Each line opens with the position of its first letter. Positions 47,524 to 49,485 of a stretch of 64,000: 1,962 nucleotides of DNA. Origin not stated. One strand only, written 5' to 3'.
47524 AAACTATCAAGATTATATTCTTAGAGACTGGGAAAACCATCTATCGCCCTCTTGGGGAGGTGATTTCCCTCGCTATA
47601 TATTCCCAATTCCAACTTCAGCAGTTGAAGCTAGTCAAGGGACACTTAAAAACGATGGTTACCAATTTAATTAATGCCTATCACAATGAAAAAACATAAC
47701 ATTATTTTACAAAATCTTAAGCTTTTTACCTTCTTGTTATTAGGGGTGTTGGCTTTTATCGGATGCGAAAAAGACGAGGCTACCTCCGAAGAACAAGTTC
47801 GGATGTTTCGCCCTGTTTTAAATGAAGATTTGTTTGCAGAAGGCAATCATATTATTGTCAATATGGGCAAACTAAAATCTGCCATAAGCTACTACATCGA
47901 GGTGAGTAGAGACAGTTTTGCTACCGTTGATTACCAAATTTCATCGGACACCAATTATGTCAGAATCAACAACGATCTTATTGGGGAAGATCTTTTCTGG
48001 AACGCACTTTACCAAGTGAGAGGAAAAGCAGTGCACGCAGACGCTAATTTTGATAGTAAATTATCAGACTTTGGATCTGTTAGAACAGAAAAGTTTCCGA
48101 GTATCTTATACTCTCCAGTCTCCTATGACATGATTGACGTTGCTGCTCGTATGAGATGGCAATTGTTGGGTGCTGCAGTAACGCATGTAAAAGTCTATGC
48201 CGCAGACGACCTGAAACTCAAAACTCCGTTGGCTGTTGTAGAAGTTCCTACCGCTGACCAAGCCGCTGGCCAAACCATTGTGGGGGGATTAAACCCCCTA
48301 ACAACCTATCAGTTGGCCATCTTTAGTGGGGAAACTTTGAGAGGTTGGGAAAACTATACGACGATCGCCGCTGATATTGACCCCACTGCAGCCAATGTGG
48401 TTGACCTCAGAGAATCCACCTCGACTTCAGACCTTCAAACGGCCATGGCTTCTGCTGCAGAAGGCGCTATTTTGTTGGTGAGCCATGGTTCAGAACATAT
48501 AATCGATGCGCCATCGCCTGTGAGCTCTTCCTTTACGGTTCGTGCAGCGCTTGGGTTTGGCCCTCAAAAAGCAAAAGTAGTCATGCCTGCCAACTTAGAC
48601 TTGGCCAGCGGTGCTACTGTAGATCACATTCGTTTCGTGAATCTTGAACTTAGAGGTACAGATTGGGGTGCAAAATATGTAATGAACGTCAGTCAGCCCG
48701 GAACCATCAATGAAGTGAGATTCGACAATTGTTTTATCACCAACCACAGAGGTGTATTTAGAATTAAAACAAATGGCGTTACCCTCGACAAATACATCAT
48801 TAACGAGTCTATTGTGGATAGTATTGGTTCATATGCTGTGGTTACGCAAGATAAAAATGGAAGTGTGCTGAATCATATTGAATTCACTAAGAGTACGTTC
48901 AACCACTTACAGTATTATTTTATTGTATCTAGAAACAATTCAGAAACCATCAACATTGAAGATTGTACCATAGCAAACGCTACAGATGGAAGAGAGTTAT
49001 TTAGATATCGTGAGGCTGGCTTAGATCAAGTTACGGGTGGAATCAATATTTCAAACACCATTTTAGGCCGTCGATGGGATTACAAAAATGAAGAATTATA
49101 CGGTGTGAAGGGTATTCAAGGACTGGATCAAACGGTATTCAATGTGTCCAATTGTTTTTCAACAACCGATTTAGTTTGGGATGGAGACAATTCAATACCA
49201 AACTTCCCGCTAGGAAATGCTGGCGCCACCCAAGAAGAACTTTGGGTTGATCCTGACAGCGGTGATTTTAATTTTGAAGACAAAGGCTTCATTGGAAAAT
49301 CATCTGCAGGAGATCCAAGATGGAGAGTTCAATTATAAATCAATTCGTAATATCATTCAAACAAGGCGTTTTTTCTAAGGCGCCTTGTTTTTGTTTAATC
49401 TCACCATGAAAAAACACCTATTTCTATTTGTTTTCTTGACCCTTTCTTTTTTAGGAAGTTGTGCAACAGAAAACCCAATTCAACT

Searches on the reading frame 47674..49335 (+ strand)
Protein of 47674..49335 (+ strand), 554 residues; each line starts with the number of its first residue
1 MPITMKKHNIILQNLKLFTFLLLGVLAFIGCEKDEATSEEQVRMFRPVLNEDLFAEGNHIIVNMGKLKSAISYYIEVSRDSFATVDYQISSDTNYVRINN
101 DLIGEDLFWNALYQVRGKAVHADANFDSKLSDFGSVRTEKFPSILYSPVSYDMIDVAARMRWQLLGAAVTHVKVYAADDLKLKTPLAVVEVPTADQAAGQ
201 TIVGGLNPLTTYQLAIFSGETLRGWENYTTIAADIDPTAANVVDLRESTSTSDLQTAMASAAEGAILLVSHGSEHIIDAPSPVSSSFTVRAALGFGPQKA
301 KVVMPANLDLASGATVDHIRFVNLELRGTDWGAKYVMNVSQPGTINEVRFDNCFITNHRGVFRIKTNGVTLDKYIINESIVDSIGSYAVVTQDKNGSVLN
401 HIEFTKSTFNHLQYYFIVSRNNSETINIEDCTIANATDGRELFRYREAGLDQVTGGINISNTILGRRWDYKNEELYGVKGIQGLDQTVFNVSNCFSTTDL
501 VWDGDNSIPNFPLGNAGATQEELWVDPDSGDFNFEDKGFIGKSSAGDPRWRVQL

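Call 8: search_protein_families(library=pfam, proteins=[window:47674-49335:+], max_evalue=0.00001)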
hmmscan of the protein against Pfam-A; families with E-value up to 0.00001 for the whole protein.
window:47674-49335:+ (554 aa): 2 families
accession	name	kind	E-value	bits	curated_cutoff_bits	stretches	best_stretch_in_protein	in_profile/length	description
PF17161.10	DUF5123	-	6.6e-16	59.9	35.1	1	426-550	1-113/113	Domain of unknown function (DUF5123)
PF16318.11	DUF4957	-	2.4e-10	40.8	30.8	1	298-409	25-139/142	Domain of unknown function (DUF4957)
